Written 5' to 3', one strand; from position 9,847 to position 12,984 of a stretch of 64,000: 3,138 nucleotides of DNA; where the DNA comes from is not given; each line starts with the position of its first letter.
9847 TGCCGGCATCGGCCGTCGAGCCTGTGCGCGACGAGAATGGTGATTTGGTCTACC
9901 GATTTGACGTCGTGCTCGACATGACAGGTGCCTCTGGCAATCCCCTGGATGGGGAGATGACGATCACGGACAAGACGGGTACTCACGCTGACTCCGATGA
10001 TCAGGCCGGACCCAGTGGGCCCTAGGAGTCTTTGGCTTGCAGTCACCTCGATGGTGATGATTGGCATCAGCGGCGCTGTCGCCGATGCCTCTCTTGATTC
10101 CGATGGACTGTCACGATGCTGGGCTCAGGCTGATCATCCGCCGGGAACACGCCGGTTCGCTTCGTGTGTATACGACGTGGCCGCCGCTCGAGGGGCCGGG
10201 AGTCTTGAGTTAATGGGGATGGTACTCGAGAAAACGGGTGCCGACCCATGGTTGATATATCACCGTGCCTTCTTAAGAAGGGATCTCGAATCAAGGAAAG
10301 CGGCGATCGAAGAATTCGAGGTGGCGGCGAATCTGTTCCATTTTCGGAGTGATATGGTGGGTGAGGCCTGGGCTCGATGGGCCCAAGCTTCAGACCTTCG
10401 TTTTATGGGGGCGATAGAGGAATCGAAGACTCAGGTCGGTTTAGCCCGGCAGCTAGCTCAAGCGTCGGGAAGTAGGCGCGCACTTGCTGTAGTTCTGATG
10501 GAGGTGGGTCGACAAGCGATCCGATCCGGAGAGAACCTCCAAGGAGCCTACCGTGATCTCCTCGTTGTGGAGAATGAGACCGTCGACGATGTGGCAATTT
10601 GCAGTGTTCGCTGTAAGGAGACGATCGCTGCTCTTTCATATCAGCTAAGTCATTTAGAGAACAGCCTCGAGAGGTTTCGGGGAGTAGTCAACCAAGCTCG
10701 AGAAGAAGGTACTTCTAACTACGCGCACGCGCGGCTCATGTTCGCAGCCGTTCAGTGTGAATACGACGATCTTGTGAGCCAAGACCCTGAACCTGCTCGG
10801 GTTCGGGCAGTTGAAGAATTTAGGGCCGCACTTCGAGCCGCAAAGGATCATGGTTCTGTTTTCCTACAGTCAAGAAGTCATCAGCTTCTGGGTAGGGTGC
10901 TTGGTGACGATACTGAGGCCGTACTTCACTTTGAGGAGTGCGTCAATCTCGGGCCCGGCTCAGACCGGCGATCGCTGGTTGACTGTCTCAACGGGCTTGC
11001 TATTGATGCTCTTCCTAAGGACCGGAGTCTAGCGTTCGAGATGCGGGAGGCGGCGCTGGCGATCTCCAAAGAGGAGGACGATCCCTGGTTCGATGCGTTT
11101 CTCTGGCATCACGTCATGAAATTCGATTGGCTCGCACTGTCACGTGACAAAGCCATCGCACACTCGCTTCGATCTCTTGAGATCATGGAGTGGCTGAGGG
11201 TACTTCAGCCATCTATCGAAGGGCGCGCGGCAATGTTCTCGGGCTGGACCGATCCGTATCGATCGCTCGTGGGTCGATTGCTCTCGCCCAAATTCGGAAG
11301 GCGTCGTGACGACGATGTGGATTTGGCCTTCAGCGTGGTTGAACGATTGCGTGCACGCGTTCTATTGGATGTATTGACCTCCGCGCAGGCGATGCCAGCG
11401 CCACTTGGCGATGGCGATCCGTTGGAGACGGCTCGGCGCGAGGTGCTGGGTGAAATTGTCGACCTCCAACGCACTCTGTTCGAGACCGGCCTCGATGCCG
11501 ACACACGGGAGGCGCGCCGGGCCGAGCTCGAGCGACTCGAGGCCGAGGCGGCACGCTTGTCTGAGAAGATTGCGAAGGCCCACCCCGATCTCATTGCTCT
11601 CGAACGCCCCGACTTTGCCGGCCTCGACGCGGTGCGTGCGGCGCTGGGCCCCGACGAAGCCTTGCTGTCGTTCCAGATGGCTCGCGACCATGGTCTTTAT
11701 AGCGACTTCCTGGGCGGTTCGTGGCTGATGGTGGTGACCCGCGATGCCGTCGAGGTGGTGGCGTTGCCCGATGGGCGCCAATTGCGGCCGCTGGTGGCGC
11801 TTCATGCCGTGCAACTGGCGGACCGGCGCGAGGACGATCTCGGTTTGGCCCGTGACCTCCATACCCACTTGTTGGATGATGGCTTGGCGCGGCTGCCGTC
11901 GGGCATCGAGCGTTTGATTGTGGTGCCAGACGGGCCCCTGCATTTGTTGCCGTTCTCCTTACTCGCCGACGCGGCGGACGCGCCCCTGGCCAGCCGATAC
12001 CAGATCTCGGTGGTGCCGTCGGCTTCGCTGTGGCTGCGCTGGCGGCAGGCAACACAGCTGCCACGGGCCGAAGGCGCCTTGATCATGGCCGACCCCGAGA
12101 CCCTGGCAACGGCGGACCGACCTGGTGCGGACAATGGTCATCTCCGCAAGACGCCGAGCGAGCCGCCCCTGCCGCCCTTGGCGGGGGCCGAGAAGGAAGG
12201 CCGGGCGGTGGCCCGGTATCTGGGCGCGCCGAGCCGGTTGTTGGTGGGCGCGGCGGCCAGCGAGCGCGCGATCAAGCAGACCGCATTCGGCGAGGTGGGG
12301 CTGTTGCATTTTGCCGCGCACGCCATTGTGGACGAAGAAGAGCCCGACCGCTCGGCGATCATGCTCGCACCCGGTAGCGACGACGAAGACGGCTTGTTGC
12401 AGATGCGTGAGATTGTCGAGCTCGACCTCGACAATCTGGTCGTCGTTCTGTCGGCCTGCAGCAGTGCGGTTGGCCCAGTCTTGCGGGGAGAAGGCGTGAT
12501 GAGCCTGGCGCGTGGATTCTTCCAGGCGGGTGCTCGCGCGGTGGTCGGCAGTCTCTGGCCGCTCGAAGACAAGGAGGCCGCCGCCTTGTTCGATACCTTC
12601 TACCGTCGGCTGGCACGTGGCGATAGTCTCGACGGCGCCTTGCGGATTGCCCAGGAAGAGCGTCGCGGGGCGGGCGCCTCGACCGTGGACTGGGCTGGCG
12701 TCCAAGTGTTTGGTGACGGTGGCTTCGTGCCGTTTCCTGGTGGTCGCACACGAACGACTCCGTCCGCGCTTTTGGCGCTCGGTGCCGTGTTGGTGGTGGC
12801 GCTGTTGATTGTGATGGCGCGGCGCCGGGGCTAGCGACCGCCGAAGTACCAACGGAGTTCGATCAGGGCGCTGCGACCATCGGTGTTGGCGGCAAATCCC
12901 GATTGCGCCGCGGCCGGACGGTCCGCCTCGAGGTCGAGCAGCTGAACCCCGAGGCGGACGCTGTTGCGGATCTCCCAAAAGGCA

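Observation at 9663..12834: Exported TPR-CHAT caspase-like protease with a PEP-CTERM-like tail and an overlapping small upstream ORF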

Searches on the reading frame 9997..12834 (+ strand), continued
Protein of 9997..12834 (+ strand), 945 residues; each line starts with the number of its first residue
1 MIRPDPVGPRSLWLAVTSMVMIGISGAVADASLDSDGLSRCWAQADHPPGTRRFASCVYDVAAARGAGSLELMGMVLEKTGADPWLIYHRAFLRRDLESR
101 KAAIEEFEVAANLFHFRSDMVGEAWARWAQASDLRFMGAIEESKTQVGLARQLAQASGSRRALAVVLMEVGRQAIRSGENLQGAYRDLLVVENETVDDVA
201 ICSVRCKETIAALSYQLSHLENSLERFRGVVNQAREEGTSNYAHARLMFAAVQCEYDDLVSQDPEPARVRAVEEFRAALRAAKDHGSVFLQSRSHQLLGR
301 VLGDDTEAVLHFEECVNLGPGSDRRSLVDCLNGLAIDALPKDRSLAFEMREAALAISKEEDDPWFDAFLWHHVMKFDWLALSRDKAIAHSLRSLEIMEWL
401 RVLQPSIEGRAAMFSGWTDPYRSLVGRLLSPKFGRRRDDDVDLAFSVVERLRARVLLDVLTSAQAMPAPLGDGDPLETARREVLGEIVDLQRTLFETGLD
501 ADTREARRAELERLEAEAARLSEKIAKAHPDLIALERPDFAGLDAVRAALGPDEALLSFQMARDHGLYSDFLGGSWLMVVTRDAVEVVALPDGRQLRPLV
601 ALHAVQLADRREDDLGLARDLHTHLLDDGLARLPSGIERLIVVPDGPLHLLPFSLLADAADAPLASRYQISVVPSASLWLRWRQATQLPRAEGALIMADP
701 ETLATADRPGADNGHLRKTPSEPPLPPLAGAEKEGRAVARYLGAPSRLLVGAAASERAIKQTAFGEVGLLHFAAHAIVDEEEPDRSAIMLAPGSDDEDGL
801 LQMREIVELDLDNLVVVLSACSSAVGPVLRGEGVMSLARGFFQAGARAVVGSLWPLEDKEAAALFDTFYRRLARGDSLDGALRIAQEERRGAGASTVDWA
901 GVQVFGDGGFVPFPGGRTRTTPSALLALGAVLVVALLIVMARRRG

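Call 18: find_related_loci(query=A1, collection=genome_contigs, flank=6000)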
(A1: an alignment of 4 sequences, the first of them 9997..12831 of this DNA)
Query A1 (945 aa) in genome_contigs; peptide patterns used: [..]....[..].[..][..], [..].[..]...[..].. (x = any residue, [..] = any of these).
600 stretches matched a pattern (row limit reached: there are more); 22 encode a relative of the query (tblastn E <= 1e-3); 22 distinct loci.
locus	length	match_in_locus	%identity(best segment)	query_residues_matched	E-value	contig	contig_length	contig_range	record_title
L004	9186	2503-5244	37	2-917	2e-142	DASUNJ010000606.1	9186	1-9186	MAG TPA_asm: Thermoanaerobaculia bacterium isolate SMAG_U1597 k141_1018911, whole genome shotgun sequence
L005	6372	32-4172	37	27-926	6e-133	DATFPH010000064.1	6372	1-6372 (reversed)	MAG TPA_asm: Thermoanaerobaculia bacterium isolate SMAG_U9298 k141_1790945, whole genome shotgun sequence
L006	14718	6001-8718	37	10-935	2e-129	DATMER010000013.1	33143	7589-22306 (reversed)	MAG TPA_asm: Thermoanaerobaculia bacterium isolate SMAG_U13441 k141_791492, whole genome shotgun sequence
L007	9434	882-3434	38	65-918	1e-124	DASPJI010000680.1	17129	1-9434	MAG TPA_asm: Thermoanaerobaculia bacterium isolate SMAG_U12005 k141_501591, whole genome shotgun sequence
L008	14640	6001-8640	38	38-918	4e-124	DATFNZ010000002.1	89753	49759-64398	MAG TPA_asm: Thermoanaerobaculia bacterium isolate SMAG_U9264 k141_254845, whole genome shotgun sequence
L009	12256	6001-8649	37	55-943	3e-128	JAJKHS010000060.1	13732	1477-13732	MAG: Thermoanaerobaculum sp. isolate b48_HoplandSoilSeptJan k101_3607243, whole genome shotgun sequence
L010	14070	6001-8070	39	213-944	1e-115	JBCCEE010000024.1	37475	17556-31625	MAG: Acidobacteriota bacterium isolate P01_B01_bin.10 k141_2937533_length_37475_cov_106.2085, whole genome shotgun seque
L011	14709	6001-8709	39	37-943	6e-128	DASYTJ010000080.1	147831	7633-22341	MAG TPA_asm: Thermoanaerobaculia bacterium isolate SMAG_U4564 k141_843534, whole genome shotgun sequence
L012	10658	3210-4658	44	421-919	7e-96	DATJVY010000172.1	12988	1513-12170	MAG TPA_asm: Myxococcaceae bacterium isolate SMAG_U15085 k141_1665736, whole genome shotgun sequence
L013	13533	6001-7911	39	266-920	2e-94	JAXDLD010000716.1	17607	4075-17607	MAG: Acidobacteriota bacterium isolate BP_61 scaffold_2564887, whole genome shotgun sequence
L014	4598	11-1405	46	409-875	2e-94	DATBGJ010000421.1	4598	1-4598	MAG TPA_asm: Thermoanaerobaculia bacterium isolate SMAG_U3834 k141_4156297, whole genome shotgun sequence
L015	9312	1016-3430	32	14-910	3e-90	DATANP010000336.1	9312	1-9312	MAG TPA_asm: Thermoanaerobaculia bacterium isolate SMAG_U7022 k141_522997, whole genome shotgun sequence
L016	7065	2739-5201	49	31-944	6e-89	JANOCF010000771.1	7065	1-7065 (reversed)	MAG: Holophagales bacterium isolate VAR_17_metabat_435 VAR_17_k141_3691317, whole genome shotgun sequence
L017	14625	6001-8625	33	85-908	2e-86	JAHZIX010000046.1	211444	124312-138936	MAG: Deltaproteobacteria bacterium isolate P_S1_bin.14 k141_1603562, whole genome shotgun sequence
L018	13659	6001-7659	41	355-918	5e-82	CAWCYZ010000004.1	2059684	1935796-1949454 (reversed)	MAG: uncultured Acidobacteriota bacterium isolate MFD01213.bin.2.31 genome assembly, contig: contig_3575, whole genome s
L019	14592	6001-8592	35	52-922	6e-106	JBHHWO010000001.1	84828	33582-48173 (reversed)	MAG: Thermoanaerobaculia bacterium isolate S.2_sp2_bin.11 NODE_5_length_84828_cov_9.201232, whole genome shotgun sequenc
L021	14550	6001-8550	33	38-917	1e-87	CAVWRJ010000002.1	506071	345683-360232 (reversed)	MAG: uncultured Acidobacteriota bacterium isolate MFD01213.bin.1.234 genome assembly, contig: contig_12439, whole genome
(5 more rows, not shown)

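Call 44: search_protein_families(library=pfam, proteins=[L019:5167-5877:+, L019:4688-5230:+, L021:4262-5290:+, L021:4050-4631:+, L009:4642-5355:+, L009:3947-4534:+, L017:3780-4946:+, L017:3451-4089:+], max_evalue=0.01)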
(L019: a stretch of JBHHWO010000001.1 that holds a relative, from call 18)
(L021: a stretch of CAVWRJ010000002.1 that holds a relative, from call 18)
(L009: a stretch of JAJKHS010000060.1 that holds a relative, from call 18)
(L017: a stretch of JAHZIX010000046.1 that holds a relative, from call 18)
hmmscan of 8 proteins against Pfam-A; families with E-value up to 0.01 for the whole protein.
L019:5167-5877:+ (236 aa): 2 families
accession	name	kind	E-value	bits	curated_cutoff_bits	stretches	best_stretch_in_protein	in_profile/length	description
PF13490.11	zf-HC2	-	0.00071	20.1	22.2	1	54-80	8-34/35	Putative zinc-finger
PF17707.6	DUF5553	-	0.0067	16.4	25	1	66-123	163-219/223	Family of unknown function (DUF5553)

L019:4688-5230:+ (180 aa): 3 families
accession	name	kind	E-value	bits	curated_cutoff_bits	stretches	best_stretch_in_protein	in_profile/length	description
PF04542.20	Sigma70_r2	-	6.2e-07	29.6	24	1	25-84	8-70/71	Sigma-70 region 2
PF08281.18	Sigma70_r4_2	-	3.1e-06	27.2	25.7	1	120-167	4-52/54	Sigma-70, region 4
PF06056.18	Terminase_5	-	0.00036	20.9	20.3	1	129-156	1-28/58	Putative ATPase subunit of terminase (gpP-like)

L021:4262-5290:+ (342 aa): 1 family
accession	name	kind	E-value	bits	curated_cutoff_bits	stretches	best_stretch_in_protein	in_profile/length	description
PF13490.11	zf-HC2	-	0.00013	22.4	22.2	1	154-181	8-35/35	Putative zinc-finger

L021:4050-4631:+ (193 aa): 4 families
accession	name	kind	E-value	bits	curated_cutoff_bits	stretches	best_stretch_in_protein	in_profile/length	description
PF08281.18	Sigma70_r4_2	-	5.2e-08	32.9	25.7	1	131-182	2-54/54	Sigma-70, region 4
PF04542.20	Sigma70_r2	-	0.00036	20.7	24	1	35-99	8-71/71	Sigma-70 region 2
PF13384.12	HTH_23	-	0.0013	19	24.6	1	144-169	7-32/50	Homeodomain-like domain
PF06056.18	Terminase_5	-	0.0038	17.6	20.3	1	143-169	2-28/58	Putative ATPase subunit of terminase (gpP-like)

L009:4642-5355:+ (237 aa): 1 family
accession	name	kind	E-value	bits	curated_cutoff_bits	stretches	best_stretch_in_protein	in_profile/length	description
PF13490.11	zf-HC2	-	0.00032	21.1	22.2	1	47-74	8-35/35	Putative zinc-finger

L009:3947-4534:+ (195 aa): 2 families
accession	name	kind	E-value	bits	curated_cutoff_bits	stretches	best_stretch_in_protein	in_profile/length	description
PF08281.18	Sigma70_r4_2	-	7.7e-07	29.1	25.7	1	133-183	2-53/54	Sigma-70, region 4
PF04542.20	Sigma70_r2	-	1.6e-05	25.1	24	1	27-96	3-71/71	Sigma-70 region 2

L017:3780-4946:+ (388 aa): 0 families

L017:3451-4089:+ (212 aa): 3 families
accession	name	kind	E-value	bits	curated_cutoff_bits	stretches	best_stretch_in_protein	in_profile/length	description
PF04542.20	Sigma70_r2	-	3.7e-06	27.1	24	1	47-118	2-71/71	Sigma-70 region 2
PF08281.18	Sigma70_r4_2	-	6.1e-05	23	25.7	1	150-200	2-53/54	Sigma-70, region 4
PF06056.18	Terminase_5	-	0.0097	16.3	20.3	0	162-187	2-27/58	Putative ATPase subunit of terminase (gpP-like)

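Call 52: search_solved_structures(query=window:9997-12831:+, max_evalue=0.01)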
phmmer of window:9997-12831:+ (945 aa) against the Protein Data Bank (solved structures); distinct sequences matched with E-value up to 0.01: 0.

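Call 55: search_solved_structures(query=A4, max_evalue=0.01)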
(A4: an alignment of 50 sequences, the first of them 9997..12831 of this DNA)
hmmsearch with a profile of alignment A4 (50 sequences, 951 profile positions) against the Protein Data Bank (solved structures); distinct sequences matched with E-value up to 0.01: 455 (the best 60 are shown).
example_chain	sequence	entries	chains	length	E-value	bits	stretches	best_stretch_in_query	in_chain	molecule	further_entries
9qhb_A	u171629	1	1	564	4.9e-149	501.9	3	57-394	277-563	Engineered tetratricopeptide repeat protein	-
9qhc_A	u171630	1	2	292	2.9e-75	257.7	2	177-408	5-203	Engineered tetratricopeptide repeat protein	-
8bu0_A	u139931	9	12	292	1.6e-59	205.6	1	177-409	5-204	Consensus tetratricopeptide repeat protein | Crystal structure of an 8-repeat consensus TPR superhelix with Zinc. | Monomer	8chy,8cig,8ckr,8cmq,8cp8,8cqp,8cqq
3sf4_A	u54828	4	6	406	8.4e-48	166.8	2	150-351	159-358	G-protein-signaling modulator 2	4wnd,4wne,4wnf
4wng_A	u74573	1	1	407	8.5e-48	166.8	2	150-351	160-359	G-protein-signaling modulator 2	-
5a7d_B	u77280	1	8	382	1.1e-47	166.4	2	72-277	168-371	PINS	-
6hc2_A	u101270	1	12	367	8.8e-47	163.4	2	151-349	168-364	G-protein-signaling modulator 2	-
7ai4_A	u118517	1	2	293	1.2e-46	162.9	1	132-372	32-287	Isoform C of Kinesin light chain 1,Isoform C of Kinesin light chain 1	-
7yeh_B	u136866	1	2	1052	1.6e-46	162.6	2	140-330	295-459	UDP-N-acetylglucosamine--peptide N-acetylglucosaminyltransferase 110 kDa subunit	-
7ntf_A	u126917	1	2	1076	1.8e-46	162.4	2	140-331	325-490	Isoform 1 of UDP-N-acetylglucosamine--peptide N-acetylglucosaminyltransferase 110 kDa subu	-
7yea_A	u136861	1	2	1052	3e-46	161.7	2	140-331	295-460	UDP-N-acetylglucosamine--peptide N-acetylglucosaminyltransferase 110 kDa subunit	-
5a6c_A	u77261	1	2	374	1.9e-45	159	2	72-263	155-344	G-PROTEIN-SIGNALING MODULATOR 2, AFADIN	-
6fuz_A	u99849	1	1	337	1.9e-44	155.7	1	177-373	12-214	Kinesin light chain 1,Kinesin light chain 1,C-Jun-amino-terminal kinase-interacting protei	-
4g2v_A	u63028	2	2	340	2e-44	155.7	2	73-254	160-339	G-protein-signaling modulator 2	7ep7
6fv0_A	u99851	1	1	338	2e-44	155.7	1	177-373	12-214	Kinesin light chain 1,Torsin-1A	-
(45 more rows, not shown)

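Call 68: find_encoding_contigs(protein=window:9997-12831:+, flank=10000, max_places=3)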
Protein window:9997-12831:+ (945 aa): no gene with exactly this product is on record in the collection.

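Call 69: predict_structure(alignment_id=A4)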
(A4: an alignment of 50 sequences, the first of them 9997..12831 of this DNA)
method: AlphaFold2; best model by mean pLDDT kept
length: 945 residues; sequences in the alignment: 50
mean_pLDDT: 83.9   pTM: 0.85
mean pLDDT of the five models: 83.9, 82.4, 80.9, 80.7, 79.5
residues with pLDDT >= 90: 484; 70-90: 304; 50-70: 105; < 50: 52
segments of 3 or more residues with pLDDT < 50: 1-35, 711-715, 719-721, 917-920
pLDDT, mean of each block of 10 residues (from residue 1): 34 28 28 51 56 59 53 54 79 77 90 91 95 87 91 93 92 85 87 70 84 85 90 87 87 77 81 93 91 93 88 93 88 93 95 91 87 92 95 92 79 82 93 92 96 90 74 87 90 78 85 85 85 75 97 98 61 86 97 87 88 85 97 98 94 96 97 96 79 93 66 49 75 96 94 95 92 91 86 84 92 91 80 85 95 91 97 95 97 94 94 62 69 93 82
secondary structure, 60 per line:
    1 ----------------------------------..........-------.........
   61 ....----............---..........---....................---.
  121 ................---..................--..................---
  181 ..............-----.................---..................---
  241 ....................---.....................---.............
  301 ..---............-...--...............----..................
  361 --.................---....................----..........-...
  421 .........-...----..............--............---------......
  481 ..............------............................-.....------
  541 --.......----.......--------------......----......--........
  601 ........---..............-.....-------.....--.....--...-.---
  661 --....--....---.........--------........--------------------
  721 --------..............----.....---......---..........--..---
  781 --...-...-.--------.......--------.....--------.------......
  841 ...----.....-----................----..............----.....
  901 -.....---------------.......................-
elements in order (helices of 4 or more, strands of 3 or more residues): H35-44 H52-64 H69-80 H84-93 H97-116 H120-136 H140-157 H160-177 H181-194 H200-216 H220-237 H241-260 H264-284 H288-302 H306-317 H324-338 H343-360 H363-379 H383-402 H407-416 H418-429 H438-451 H454-465 H475-494 H501-528 H530-534 H543-549 E554-560 E575-580 E585-590 H593-608 H612-625 H627-631 E639-643 H646-650 E669-672 H676-684 E693-700 H729-742 E747-751 H756-760 E767-773 E787-789 E800-802 H803-806 E815-819 H836-843 E848-852 H858-873 H878-891 H896-900 E902-906 H922-944

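Call 71: fold_search(model_id=the predicted structure, library=pdb)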
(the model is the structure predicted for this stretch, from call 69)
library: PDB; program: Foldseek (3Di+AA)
matches with E <= 10: 1391; with E <= 0.001: 131
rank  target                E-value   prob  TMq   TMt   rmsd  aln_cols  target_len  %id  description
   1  8rot_A                4.0e-14  1.00  0.26  0.27  24.6       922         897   16  Cryo-EM structure of the transmembrane anti-sigma factor DdvA (released 2024-11-06)
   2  8eey_B                5.8e-14  1.00  0.40  0.49  13.1       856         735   12  Cas7-11 in complex with DR-mismatched target RNA, Csx29 and Csx30 (released 2022-11-16)
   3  7x8a_D                8.3e-14  1.00  0.36  0.46  12.3       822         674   13  Cryo-EM structure of a bacterial protein complex (released 2022-11-16)
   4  7y8t_B                1.2e-13  1.00  0.33  0.44  15.9       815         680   13  Structure of Cas7-11-crRNA in complex with TPR-CHAT (released 2023-06-28)
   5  8rw5                  1.4e-13  1.00  0.24  0.25  30.0       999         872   16  Symmetry expansion of dimeric transmembrane anti-sigma factor DdvA (released 2024-11-06)
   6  7y9x_B                5.9e-13  1.00  0.36  0.43  14.0       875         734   13  Structure of the Cas7-11-Csx29-guide RNA complex (released 2022-11-09)
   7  8d9f_A                6.3e-13  1.00  0.34  0.44  14.1       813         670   13  gRAMP-TPR-CHAT (Craspase) (released 2023-06-14)
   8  8d9g_A                1.3e-12  1.00  0.39  0.51  10.4       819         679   13  gRAMP-TPR-CHAT Non match PFS target RNA(Craspase) (released 2023-06-14)
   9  7xsr_C                1.4e-12  1.00  0.32  0.42  15.5       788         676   14  Structure of Craspase-target RNA (released 2022-11-09)
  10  8eex_B                1.7e-12  1.00  0.35  0.43  16.3       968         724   12  Cas7-11 in complex with Csx29 (released 2022-11-16)
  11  7y84_C                2.8e-12  1.00  0.34  0.45  14.6       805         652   13  CryoEM structure of type III-E CRISPR Craspase gRAMP-crRNA in complex with TPR-CHAT protease (released 2022-12-14)
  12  9hma                  4.0e-12  1.00  0.29  0.21  22.4      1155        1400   12  Cryo-EM structure of apo human separase (released 2025-09-03)
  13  7xsq_B                5.1e-12  1.00  0.35  0.46  12.4       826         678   12  Structure of the Craspase (released 2022-11-09)
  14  9hn0_B                6.2e-12  1.00  0.29  0.18  19.8      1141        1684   11  Cryo-EM structure of human separase bound to SCC1 (310-550 aa) (released 2025-09-03)
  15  7zoq_A                1.4e-11  1.00  0.37  0.42  16.5       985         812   11  Cryo-EM structure of a CRISPR effector in complex with a caspase regulator (released 2022-11-30)
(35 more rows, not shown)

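Call 84: search_protein_families(library=padloc, proteins=[window:9997-12831:+], max_evalue=0.001)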
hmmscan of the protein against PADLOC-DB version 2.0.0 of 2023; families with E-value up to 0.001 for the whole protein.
window:9997-12831:+ (945 aa): 2 families
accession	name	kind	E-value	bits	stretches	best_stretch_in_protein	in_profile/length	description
PDLC03831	BovA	-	3.1e-06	24.1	1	815-873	546-600/720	-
PDLC03832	BovA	-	0.00013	19.1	1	769-886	549-663/711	-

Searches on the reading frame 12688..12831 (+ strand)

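Call 7: search_protein_families(library=ncbifam, proteins=[window:12688-12831:+], max_evalue=10)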
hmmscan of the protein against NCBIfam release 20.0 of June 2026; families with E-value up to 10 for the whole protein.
seq(48 aa): 4 families
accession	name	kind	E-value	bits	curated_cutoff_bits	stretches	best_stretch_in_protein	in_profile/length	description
TIGR01167.1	LPXTG_anchor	domain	0.085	13.6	15.9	1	25-47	10-31/34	LPXTG cell wall anchor domain-containing protein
NF033846.1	Rumino_NPXTG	domain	0.22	11.9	23.5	1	28-47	10-29/30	NPXTG-anchored protein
TIGR03024.1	arch_PEF_CTERM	domain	4.3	7.7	23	1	33-47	8-24/25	PEF-CTERM sorting domain-containing protein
TIGR03901.2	MYXO-CTERM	domain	6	7.4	20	0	25-47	12-32/34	MYXO-CTERM sorting domain-containing protein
